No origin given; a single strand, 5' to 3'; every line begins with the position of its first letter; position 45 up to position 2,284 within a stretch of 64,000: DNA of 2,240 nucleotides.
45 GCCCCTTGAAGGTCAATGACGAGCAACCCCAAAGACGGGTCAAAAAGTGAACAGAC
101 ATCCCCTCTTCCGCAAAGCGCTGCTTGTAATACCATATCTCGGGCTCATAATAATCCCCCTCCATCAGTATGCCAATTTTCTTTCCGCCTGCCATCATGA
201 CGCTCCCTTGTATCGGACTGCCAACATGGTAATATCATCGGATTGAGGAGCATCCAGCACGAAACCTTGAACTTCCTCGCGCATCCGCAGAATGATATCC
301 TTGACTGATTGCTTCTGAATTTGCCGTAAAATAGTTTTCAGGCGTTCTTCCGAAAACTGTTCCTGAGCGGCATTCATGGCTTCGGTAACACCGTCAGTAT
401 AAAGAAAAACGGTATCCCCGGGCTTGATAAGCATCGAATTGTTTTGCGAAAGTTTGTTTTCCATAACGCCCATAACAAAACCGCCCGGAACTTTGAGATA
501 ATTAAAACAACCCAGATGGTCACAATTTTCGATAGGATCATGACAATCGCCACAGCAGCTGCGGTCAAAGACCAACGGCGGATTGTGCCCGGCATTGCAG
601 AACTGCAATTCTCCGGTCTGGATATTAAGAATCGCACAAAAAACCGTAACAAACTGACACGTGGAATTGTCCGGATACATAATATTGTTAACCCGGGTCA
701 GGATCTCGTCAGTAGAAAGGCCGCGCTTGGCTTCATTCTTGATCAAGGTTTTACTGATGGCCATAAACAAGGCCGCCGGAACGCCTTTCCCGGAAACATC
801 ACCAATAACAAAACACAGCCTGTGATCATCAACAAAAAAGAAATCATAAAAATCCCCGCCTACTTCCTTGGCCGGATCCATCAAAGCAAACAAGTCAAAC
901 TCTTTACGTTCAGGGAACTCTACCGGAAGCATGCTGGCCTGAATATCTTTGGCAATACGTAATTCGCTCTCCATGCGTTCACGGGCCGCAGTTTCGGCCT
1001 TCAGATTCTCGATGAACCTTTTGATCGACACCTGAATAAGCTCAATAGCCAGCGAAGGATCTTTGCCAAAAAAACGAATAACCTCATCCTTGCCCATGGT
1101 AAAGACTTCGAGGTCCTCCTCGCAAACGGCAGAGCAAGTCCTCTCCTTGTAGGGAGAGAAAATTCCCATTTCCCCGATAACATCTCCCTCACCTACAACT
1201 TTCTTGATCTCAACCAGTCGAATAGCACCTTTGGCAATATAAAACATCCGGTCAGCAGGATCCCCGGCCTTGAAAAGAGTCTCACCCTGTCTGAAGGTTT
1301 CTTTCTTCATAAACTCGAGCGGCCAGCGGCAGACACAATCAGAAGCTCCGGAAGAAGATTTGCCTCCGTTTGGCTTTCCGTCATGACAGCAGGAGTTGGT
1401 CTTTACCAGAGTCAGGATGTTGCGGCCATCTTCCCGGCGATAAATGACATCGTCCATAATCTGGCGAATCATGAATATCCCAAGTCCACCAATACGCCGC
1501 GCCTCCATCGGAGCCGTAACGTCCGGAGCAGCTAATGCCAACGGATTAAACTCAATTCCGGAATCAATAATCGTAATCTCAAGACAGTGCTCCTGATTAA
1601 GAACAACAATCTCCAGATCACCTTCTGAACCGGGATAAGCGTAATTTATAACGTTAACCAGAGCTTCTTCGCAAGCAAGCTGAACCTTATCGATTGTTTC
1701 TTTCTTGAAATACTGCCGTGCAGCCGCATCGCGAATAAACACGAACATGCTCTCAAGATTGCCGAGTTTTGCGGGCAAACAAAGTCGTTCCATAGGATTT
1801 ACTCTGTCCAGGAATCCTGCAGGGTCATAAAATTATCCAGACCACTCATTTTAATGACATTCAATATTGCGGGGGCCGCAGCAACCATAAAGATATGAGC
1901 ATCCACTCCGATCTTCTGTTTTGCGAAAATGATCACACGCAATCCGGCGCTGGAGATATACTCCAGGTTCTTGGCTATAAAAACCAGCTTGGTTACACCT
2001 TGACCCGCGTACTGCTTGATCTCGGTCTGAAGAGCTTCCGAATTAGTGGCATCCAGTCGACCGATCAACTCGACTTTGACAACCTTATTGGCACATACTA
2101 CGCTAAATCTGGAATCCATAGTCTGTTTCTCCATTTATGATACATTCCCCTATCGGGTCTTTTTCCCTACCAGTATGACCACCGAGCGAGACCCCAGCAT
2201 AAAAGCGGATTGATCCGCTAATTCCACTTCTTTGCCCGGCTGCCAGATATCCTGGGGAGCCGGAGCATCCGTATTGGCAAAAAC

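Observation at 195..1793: Single polypeptide combining RsbW-like kinase, cNMP-binding domain and PP2C phosphatase, with Cys-rich inserts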

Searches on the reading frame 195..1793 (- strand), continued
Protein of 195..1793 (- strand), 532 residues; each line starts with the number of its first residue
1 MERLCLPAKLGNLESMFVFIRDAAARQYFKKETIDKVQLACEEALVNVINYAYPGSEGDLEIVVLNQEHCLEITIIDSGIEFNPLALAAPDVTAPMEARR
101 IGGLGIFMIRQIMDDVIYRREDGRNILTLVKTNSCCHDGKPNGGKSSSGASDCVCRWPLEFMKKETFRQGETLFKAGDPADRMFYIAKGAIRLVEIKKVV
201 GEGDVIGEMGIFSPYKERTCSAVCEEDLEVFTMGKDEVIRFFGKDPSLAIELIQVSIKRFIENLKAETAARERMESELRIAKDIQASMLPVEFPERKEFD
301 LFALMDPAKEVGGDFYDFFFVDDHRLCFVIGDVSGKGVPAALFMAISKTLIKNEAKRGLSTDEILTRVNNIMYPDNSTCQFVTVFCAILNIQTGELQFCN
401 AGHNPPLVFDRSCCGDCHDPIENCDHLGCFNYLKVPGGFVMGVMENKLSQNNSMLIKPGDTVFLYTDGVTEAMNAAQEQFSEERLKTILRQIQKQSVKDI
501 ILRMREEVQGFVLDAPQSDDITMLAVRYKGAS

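Call 52: search_protein_families(library=pfam, proteins=[P0135, P0136, P0137, P0138, P0141, P0145, P0153, P0190, P0139, P0142], max_evalue=0.0001)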
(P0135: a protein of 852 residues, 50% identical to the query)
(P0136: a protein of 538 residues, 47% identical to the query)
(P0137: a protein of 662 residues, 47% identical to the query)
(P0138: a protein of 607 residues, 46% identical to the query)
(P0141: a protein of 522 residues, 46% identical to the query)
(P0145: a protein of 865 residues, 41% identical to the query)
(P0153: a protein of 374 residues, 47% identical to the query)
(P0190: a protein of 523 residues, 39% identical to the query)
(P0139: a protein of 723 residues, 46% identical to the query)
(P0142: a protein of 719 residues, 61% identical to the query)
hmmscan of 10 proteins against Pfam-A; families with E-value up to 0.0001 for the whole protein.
P0135 (852 aa): 6 families
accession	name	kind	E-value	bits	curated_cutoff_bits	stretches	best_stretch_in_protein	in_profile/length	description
PF07228.17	SpoIIE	-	1.4e-49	169.1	25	1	659-850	1-191/192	Stage II sporulation protein E (SpoIIE)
PF02743.24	dCache_1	-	2e-23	83.6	45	1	153-345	57-239/240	Cache domain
PF22673.2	MCP-like_PDC_1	-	5.7e-17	62.6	27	1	191-251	51-111/113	Methyl-accepting chemotaxis protein-like, first PDC sensor domain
PF00672.30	HAMP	-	8.7e-13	48.8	25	1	402-453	1-52/53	HAMP domain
PF00027.35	cNMP_binding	-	1.5e-10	41.3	27.5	1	499-576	2-86/89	Cyclic nucleotide-binding domain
PF17201.10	Cache_3-Cache_2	-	3.4e-08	33.6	27.7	1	225-358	161-295/299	Cache 3/Cache 2 fusion domain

P0136 (538 aa): 3 families
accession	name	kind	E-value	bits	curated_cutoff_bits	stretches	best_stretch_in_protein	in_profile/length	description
PF07228.17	SpoIIE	-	8e-51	173.2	25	1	332-521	3-191/192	Stage II sporulation protein E (SpoIIE)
PF00072.30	Response_reg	-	4.1e-27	95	30.2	1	16-121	1-105/111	Response regulator receiver domain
PF00027.35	cNMP_binding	-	6.5e-14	52.1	27.5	1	170-248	2-87/89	Cyclic nucleotide-binding domain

P0137 (662 aa): 3 families
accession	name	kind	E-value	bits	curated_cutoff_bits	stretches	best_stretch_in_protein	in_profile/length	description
PF07228.17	SpoIIE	-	1.2e-48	166.1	25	1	470-660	2-191/192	Stage II sporulation protein E (SpoIIE)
PF07694.17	5TM-5TMR_LYT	-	1.9e-34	119.1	24.6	1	94-249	14-168/169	5TMR of 5TMR-LYT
PF00027.35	cNMP_binding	-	3.9e-11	43.2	27.5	1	309-387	2-87/89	Cyclic nucleotide-binding domain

P0138 (607 aa): 3 families
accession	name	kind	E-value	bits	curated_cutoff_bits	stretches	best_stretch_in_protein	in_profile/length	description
PF07228.17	SpoIIE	-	1.8e-49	168.7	25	1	411-600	2-190/192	Stage II sporulation protein E (SpoIIE)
PF07694.17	5TM-5TMR_LYT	-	6.4e-21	75.1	24.6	1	43-196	12-168/169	5TMR of 5TMR-LYT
PF00027.35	cNMP_binding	-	5.5e-14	52.3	27.5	1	250-329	2-88/89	Cyclic nucleotide-binding domain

P0141 (522 aa): 2 families
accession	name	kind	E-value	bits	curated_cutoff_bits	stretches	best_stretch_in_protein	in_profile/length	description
PF07228.17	SpoIIE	-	7.6e-48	163.4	25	1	328-515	1-192/192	Stage II sporulation protein E (SpoIIE)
PF00027.35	cNMP_binding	-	1.8e-10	41.1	27.5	1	171-247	2-85/89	Cyclic nucleotide-binding domain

P0145 (865 aa): 5 families
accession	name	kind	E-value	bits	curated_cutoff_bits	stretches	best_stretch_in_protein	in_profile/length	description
PF07228.17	SpoIIE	-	1.3e-47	162.7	25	1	673-863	2-191/192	Stage II sporulation protein E (SpoIIE)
PF00027.35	cNMP_binding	-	1.6e-14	54.1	27.5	1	512-591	2-88/89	Cyclic nucleotide-binding domain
PF02743.24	dCache_1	-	4.6e-14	53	45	1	180-346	60-239/240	Cache domain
PF00672.30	HAMP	-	5.7e-11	43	25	1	406-455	3-52/53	HAMP domain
PF22673.2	MCP-like_PDC_1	-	1.1e-05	26.2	27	1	211-272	50-110/113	Methyl-accepting chemotaxis protein-like, first PDC sensor domain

P0153 (374 aa): 2 families
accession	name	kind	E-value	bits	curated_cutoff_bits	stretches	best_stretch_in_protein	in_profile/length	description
PF07228.17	SpoIIE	-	4.8e-42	144.5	25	1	183-371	2-189/192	Stage II sporulation protein E (SpoIIE)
PF00027.35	cNMP_binding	-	3.3e-14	53.1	27.5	1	25-102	2-86/89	Cyclic nucleotide-binding domain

P0190 (523 aa): 3 families
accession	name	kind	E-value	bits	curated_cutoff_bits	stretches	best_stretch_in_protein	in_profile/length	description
PF07228.17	SpoIIE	-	4.9e-47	160.8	25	1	192-386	1-191/192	Stage II sporulation protein E (SpoIIE)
PF13581.12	HATPase_c_2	-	7.3e-20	71.7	27.4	1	399-521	4-127/127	Histidine kinase-like ATPase domain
PF00027.35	cNMP_binding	-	2.5e-16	59.8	27.5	1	37-120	3-89/89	Cyclic nucleotide-binding domain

P0139 (723 aa): 2 families
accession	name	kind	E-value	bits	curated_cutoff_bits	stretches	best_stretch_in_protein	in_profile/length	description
PF07228.17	SpoIIE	-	5.3e-51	173.7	25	1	391-581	2-191/192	Stage II sporulation protein E (SpoIIE)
PF13581.12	HATPase_c_2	-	7.9e-24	84.5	27.4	1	595-721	2-127/127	Histidine kinase-like ATPase domain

P0142 (719 aa): 6 families
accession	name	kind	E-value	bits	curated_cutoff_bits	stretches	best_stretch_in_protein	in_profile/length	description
PF07228.17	SpoIIE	-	4.9e-49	167.3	25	1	519-710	1-191/192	Stage II sporulation protein E (SpoIIE)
PF02743.24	dCache_1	-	6.4e-21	75.4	45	1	160-344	62-239/240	Cache domain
PF22673.2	MCP-like_PDC_1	-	1.1e-14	55.2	27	1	189-251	50-112/113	Methyl-accepting chemotaxis protein-like, first PDC sensor domain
PF00672.30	HAMP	-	2.5e-12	47.3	25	1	402-451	2-51/53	HAMP domain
PF17201.10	Cache_3-Cache_2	-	4.9e-08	33.1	27.7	1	224-355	161-293/299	Cache 3/Cache 2 fusion domain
PF08399.16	VWA_N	-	8.2e-05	23.7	34.7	0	140-183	82-125/128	VWA N-terminal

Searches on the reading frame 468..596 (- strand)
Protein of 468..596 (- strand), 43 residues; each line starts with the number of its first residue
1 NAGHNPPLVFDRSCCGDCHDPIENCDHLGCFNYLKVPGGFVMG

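Call 61: search_protein_families(library=pfam, proteins=[window:468-596:-], max_evalue=10)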
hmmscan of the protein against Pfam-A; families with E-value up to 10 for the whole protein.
seq(43 aa): 1 family
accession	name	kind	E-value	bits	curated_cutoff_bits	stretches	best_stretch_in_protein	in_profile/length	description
PF17614.7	FPV060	-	0.031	14.1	27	1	6-34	91-118/188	Viral CC-type chemokine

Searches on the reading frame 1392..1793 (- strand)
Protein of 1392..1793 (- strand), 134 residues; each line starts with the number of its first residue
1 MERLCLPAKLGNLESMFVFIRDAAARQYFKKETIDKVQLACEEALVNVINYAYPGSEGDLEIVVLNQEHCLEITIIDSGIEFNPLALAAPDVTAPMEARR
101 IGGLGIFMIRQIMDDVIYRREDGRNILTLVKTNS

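Call 34: search_solved_structures(query=window:1392-1793:-, max_evalue=1, show_alignments=4)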
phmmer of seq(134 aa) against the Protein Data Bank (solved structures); distinct sequences matched with E-value up to 1: 8.
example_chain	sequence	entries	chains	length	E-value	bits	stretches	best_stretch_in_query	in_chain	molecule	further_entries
6m36_A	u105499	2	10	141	3.5e-05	27.1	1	19-126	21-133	Serine-protein kinase RsbW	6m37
1th8_A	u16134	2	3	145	0.0017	21.7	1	33-127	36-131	Anti-sigma F factor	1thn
1til_A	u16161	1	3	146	0.0018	21.6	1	33-126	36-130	Anti-sigma F factor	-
1tid_A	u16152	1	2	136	0.0018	21.6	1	33-125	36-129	Anti-sigma F factor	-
1l0o_A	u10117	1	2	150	0.0019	21.5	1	33-126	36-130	Anti-sigma F factor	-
9qih_A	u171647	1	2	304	0.02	18.2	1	70-119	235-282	SenB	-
9j0e_A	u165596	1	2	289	0.051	16.9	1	24-73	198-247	Putative oxidoreductase GLYR1 like protein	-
3sl2_A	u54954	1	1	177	0.62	13.4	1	16-82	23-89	Sensor histidine kinase yycG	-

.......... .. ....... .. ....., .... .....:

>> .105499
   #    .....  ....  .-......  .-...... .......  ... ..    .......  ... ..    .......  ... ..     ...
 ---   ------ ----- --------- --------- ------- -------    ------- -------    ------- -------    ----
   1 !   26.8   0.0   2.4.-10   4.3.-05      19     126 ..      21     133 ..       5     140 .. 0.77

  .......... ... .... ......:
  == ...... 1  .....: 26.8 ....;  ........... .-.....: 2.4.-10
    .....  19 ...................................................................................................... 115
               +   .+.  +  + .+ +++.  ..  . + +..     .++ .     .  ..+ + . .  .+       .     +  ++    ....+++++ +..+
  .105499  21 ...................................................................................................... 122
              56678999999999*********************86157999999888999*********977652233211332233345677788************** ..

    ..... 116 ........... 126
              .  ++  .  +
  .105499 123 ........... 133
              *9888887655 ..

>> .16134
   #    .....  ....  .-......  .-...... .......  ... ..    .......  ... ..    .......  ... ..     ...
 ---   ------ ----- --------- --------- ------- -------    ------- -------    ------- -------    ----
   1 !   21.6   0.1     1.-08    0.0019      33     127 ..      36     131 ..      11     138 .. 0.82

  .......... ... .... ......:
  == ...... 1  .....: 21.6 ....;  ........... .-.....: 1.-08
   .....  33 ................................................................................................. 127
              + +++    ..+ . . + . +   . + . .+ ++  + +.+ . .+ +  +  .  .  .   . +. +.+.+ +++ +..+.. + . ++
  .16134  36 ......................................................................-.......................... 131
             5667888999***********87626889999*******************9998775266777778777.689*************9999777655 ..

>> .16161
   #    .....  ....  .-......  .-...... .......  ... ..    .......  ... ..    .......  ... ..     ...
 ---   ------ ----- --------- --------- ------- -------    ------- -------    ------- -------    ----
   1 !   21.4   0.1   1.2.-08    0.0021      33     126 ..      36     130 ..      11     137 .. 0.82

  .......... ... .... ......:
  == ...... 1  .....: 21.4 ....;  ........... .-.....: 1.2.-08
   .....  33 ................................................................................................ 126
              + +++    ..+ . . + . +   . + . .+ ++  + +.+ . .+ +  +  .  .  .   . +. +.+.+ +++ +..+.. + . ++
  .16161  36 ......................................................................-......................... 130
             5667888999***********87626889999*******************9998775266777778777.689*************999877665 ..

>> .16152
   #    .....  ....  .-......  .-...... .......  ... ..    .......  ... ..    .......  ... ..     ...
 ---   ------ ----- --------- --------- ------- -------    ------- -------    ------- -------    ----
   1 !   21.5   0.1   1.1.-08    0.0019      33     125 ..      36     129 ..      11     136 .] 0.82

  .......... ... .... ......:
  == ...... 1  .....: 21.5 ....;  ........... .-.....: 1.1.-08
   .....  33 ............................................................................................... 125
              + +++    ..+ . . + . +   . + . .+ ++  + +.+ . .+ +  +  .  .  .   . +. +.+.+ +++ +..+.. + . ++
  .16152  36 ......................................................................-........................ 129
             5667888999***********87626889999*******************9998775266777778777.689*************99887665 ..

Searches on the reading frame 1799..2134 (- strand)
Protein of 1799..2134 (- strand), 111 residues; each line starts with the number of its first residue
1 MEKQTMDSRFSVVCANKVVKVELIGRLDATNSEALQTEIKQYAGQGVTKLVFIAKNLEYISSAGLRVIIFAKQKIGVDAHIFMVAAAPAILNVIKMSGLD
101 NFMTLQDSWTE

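Call 3: search_protein_families(library=pfam, proteins=[window:1799-2134:-], max_evalue=0.01)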
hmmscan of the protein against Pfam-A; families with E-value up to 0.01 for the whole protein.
window:1799-2134:- (111 aa): 2 families
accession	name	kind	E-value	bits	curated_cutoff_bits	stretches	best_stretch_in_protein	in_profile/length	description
PF01740.26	STAS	-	1.8e-11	44.2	22.6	1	12-108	4-102/106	STAS domain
PF13466.11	STAS_2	-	7.2e-06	26.5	29.2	1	21-100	1-80/80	STAS domain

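Call 4: search_protein_families(library=ncbifam, proteins=[window:1799-2134:-], max_evalue=0.01)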
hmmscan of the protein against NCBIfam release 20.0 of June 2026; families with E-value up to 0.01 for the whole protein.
window:1799-2134:- (111 aa): 2 families
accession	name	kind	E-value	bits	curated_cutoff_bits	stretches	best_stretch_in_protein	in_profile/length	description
TIGR00377.1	ant_ant_sig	superfamily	3.7e-18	65.4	53.45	1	9-108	4-105/108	anti-sigma factor antagonist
TIGR02886.1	spore_II_AA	equivalog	1e-10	41.5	114.75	1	15-108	6-101/106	anti-sigma F factor antagonist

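Call 36: search_solved_structures(query=window:1799-2134:-, max_evalue=0.1, show_alignments=3)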
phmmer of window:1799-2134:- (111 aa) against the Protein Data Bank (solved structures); distinct sequences matched with E-value up to 0.1: 7.
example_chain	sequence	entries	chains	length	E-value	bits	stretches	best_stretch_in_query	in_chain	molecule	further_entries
8ih8_A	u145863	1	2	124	1.4e-05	28.8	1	12-104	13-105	Anti-sigma-F factor antagonist RsfB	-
4qtp_A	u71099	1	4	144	2.2e-05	28.3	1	18-105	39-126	Anti-sigma factor antagonist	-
1auz_A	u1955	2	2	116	0.00014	25.7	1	17-107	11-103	SPOIIAA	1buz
1sbo_A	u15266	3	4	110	0.00022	25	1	20-108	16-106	Putative anti-sigma factor antagonist TM1442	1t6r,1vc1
1th8_B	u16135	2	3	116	0.00067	23.5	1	17-104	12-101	Anti-sigma F factor antagonist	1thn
4hyl_A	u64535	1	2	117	0.00074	23.3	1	21-106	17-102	Stage II sporulation protein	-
1tid_B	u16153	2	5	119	0.0017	22.2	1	16-104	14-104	Anti-sigma F factor antagonist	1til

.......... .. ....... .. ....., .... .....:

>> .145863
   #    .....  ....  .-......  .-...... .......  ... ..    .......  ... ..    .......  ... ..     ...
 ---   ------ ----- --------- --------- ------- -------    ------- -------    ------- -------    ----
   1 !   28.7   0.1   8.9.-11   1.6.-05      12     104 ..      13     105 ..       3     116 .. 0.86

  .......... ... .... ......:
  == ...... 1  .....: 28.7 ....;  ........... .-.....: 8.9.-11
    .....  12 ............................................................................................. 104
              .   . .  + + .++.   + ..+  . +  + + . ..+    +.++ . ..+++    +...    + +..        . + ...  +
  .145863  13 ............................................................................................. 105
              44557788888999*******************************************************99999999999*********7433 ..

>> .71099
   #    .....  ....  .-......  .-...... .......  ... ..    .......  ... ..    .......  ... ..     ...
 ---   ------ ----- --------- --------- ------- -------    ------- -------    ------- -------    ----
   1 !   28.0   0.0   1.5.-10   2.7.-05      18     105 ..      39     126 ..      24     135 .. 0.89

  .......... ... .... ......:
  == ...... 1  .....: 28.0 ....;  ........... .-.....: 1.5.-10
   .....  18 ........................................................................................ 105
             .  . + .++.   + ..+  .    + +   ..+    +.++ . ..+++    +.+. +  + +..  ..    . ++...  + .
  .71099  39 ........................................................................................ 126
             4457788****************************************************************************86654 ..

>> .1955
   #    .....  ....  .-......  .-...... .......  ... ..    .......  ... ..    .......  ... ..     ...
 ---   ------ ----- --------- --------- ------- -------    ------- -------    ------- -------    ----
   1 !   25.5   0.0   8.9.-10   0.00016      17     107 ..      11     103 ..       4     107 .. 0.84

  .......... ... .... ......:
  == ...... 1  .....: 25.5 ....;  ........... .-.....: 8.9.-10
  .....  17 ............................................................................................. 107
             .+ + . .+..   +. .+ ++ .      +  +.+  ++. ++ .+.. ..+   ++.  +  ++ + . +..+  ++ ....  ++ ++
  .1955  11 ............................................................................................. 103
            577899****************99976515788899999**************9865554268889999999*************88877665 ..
